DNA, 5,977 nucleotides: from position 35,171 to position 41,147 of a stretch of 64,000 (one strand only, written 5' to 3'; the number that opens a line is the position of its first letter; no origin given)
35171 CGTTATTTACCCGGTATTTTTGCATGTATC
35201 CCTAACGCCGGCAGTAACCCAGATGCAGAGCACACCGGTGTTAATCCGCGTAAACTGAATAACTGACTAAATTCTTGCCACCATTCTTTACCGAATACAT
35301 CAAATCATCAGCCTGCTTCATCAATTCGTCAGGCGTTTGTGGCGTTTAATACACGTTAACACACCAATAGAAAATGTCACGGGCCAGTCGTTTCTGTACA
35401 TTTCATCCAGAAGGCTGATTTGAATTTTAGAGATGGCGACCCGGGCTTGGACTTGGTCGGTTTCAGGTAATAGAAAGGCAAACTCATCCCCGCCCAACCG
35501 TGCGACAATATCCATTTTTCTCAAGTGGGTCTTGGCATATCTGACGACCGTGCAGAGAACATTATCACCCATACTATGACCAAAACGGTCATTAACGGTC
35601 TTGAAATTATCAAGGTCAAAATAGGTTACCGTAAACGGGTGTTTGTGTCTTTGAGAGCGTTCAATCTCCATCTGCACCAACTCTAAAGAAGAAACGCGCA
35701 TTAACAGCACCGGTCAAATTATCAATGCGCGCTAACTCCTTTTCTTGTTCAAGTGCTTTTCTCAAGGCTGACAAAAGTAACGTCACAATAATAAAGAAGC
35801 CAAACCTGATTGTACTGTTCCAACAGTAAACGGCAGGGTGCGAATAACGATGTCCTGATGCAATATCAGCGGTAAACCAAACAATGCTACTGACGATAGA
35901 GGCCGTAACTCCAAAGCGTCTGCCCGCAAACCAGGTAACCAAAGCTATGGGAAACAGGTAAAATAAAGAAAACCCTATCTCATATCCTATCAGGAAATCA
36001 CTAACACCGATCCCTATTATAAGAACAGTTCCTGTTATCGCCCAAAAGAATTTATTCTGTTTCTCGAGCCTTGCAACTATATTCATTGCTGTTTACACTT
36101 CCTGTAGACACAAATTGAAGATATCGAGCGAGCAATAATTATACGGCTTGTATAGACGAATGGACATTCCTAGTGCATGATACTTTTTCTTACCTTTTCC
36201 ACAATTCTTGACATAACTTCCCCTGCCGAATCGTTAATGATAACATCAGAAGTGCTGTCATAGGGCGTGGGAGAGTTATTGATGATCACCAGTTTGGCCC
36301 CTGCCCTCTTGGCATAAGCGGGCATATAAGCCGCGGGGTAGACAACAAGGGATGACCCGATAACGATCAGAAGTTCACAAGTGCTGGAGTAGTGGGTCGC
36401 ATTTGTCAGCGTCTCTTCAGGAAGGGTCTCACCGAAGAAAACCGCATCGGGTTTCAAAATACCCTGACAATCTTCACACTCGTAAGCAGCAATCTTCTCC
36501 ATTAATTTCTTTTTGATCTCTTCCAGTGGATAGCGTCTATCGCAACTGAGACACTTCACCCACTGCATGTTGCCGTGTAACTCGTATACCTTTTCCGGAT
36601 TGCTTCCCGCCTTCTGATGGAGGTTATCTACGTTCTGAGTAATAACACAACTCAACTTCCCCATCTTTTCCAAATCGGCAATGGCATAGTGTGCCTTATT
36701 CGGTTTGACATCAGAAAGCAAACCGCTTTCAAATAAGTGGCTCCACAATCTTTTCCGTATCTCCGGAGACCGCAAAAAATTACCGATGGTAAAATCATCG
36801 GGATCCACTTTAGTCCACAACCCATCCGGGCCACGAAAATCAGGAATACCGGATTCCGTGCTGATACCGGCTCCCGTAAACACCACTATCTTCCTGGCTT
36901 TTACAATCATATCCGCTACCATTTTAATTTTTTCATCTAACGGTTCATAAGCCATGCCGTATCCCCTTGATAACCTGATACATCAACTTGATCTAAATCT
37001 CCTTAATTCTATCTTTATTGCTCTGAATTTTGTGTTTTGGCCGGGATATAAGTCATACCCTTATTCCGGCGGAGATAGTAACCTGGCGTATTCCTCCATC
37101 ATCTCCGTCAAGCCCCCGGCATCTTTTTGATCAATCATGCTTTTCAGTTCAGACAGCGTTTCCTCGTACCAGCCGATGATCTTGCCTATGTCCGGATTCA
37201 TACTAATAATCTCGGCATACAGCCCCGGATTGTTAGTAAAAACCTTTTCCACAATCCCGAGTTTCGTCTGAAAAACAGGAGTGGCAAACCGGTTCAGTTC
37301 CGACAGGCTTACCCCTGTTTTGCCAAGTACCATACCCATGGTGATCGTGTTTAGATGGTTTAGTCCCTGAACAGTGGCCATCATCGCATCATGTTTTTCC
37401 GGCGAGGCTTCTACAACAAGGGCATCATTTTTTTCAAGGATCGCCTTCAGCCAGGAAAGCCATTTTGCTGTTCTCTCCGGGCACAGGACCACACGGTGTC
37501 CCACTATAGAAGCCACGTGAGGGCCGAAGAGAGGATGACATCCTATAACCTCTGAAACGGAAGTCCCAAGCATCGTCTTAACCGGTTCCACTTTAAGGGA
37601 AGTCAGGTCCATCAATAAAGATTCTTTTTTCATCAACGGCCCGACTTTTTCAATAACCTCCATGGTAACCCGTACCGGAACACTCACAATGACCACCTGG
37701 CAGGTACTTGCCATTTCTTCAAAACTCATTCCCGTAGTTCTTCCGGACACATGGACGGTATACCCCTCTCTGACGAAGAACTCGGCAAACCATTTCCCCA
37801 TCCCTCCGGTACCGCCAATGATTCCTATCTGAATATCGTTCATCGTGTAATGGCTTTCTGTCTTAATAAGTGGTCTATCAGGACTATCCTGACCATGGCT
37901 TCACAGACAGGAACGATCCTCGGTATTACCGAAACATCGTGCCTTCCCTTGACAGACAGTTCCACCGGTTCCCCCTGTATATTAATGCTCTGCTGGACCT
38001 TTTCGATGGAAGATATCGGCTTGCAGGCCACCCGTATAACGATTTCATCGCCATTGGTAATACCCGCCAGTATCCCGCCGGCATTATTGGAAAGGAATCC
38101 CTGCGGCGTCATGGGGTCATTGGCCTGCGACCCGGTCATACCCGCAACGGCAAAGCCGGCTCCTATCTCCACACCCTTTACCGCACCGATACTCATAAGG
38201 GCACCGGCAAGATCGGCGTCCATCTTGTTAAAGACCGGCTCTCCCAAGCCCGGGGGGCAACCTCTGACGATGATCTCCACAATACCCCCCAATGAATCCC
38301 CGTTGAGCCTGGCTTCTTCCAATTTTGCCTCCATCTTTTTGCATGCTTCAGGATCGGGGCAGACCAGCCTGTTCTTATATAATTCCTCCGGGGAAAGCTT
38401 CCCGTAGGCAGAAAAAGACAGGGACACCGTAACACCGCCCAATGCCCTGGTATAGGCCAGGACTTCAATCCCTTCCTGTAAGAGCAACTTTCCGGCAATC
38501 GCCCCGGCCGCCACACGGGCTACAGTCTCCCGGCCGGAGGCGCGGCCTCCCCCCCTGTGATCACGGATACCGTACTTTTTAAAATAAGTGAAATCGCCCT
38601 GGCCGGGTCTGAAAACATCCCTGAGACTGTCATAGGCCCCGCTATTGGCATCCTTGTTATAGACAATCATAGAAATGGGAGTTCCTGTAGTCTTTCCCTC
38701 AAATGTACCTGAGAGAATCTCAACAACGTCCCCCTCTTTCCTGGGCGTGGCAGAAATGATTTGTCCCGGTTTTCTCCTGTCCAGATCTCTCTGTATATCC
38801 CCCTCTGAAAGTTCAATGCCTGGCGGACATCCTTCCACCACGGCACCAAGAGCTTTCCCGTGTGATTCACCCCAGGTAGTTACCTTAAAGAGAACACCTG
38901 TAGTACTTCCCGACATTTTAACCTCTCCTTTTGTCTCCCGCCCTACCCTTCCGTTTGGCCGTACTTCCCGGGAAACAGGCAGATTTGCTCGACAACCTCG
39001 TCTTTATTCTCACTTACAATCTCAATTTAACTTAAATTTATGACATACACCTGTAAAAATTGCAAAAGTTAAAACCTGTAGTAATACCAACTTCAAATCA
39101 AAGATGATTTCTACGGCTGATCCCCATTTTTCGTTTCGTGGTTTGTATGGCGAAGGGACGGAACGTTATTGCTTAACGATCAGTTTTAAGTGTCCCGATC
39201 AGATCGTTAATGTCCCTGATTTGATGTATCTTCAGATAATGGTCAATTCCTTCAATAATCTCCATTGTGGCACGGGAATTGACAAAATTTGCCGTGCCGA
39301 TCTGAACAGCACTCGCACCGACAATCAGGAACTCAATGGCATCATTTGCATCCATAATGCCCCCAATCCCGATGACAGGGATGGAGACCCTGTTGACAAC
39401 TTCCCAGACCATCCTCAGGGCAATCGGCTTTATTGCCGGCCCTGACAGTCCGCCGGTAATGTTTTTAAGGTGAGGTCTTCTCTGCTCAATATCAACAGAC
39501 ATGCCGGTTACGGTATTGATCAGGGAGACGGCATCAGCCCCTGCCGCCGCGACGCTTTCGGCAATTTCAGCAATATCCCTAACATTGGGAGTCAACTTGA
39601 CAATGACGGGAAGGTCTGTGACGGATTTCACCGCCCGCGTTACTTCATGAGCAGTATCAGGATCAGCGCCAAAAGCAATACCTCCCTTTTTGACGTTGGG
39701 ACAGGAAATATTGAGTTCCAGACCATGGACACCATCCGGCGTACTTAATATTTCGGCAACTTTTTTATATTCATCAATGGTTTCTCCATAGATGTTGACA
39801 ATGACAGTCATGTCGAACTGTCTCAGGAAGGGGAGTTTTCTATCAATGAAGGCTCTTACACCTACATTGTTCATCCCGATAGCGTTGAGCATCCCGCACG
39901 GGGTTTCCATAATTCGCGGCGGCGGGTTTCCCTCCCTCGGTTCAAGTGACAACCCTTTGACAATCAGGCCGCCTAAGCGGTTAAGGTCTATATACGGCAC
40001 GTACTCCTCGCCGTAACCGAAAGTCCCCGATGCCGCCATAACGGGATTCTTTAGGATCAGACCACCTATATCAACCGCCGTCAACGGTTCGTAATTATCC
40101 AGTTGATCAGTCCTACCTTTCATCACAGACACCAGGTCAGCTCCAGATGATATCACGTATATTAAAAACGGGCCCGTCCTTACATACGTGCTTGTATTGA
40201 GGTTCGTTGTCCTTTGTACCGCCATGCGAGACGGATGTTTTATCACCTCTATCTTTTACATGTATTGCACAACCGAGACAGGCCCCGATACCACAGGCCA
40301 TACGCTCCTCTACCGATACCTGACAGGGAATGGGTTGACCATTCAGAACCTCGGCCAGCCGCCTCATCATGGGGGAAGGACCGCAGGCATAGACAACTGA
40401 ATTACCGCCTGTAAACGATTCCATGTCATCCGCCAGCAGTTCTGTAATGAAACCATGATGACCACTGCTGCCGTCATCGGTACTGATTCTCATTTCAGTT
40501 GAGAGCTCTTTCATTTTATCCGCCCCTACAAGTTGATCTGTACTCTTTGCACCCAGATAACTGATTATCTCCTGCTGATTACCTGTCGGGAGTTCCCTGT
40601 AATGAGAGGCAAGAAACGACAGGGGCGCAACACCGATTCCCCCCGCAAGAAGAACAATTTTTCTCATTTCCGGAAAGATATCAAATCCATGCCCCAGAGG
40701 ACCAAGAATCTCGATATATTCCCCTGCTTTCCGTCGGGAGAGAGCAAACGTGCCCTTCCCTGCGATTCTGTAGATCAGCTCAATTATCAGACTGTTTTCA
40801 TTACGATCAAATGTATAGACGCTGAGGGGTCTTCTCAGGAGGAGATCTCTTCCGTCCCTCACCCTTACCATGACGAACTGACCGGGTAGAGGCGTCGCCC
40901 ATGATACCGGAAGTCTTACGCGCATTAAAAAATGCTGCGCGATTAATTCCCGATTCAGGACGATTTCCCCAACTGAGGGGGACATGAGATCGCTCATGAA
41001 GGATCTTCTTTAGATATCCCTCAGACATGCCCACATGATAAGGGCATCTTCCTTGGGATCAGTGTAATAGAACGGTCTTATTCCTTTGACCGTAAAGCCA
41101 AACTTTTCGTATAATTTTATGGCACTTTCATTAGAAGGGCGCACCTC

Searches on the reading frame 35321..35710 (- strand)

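Call 63: search_protein_families(library=pfam, proteins=[window:35321-35710:-], max_evalue=0.001)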
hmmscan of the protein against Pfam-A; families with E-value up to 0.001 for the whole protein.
window:35321-35710:- (129 aa): 1 family
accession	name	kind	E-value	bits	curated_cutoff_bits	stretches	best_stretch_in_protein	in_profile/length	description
PF00990.26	GGDEF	-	1.7e-27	96.6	23.8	1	10-124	17-136/161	Diguanylate cyclase, GGDEF domain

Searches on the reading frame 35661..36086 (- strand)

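Call 63: search_protein_families(library=pfam, proteins=[window:35661-36086:-], max_evalue=0.001)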
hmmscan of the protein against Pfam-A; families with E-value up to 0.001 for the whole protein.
window:35661-36086:- (141 aa): 1 family
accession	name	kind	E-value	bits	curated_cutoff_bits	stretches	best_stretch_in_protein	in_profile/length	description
PF13493.11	DUF4118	-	1.7e-06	28.2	28.4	1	17-120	7-105/107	Domain of unknown function (DUF4118)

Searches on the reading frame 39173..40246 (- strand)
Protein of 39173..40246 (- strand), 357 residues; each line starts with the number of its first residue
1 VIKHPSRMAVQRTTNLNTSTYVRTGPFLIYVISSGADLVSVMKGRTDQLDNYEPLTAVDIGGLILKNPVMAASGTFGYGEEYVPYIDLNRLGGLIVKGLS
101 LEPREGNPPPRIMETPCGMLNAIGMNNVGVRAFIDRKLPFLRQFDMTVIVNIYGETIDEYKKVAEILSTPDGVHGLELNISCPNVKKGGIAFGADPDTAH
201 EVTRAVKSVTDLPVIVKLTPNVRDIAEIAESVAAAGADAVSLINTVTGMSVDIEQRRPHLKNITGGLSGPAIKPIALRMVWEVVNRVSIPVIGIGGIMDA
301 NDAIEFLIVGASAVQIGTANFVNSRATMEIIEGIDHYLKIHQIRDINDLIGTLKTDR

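Call 63: search_protein_families(library=pfam, proteins=[window:39173-40246:-], max_evalue=0.001)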
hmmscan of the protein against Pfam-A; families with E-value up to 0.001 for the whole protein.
window:39173-40246:- (357 aa): 4 families
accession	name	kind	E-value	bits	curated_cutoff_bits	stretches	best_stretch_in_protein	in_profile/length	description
PF01180.27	DHO_dh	-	1.2e-81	274.5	27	1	57-338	3-291/291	Dihydroorotate dehydrogenase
PF01207.24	Dus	-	7.6e-11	42.1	20.4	1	147-320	55-217/311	Dihydrouridine synthase (Dus)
PF03060.21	NMO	-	7.1e-09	35.9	28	1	265-324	168-229/331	Nitronate monooxygenase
PF00977.27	His_biosynth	-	0.00041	20.3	23.6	0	273-332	58-117/228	Histidine biosynthesis protein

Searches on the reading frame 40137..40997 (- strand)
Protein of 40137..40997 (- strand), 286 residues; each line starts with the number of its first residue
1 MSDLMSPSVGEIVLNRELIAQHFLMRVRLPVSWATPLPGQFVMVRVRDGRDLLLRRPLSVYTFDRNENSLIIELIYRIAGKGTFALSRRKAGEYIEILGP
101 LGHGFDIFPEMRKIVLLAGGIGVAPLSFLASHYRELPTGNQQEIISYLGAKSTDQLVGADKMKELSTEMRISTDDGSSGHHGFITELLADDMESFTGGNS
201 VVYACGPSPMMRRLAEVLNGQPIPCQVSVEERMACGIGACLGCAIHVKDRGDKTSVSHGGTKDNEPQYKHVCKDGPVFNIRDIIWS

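Call 63: search_protein_families(library=pfam, proteins=[window:40137-40997:-], max_evalue=0.001)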
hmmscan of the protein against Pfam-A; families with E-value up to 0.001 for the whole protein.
window:40137-40997:- (286 aa): 3 families
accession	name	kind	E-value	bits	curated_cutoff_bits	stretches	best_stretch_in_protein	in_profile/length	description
PF10418.14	DHODB_Fe-S_bind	-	3.4e-15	55.9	23.9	1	230-283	1-40/41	Iron-sulfur cluster binding domain of dihydroorotate dehydrogenase B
PF00175.26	NAD_binding_1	-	2.9e-09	38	22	1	116-213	1-106/109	Oxidoreductase NAD-binding domain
PF00970.30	FAD_binding_6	-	0.00062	20.5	21.1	0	37-103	31-96/99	Oxidoreductase FAD-binding domain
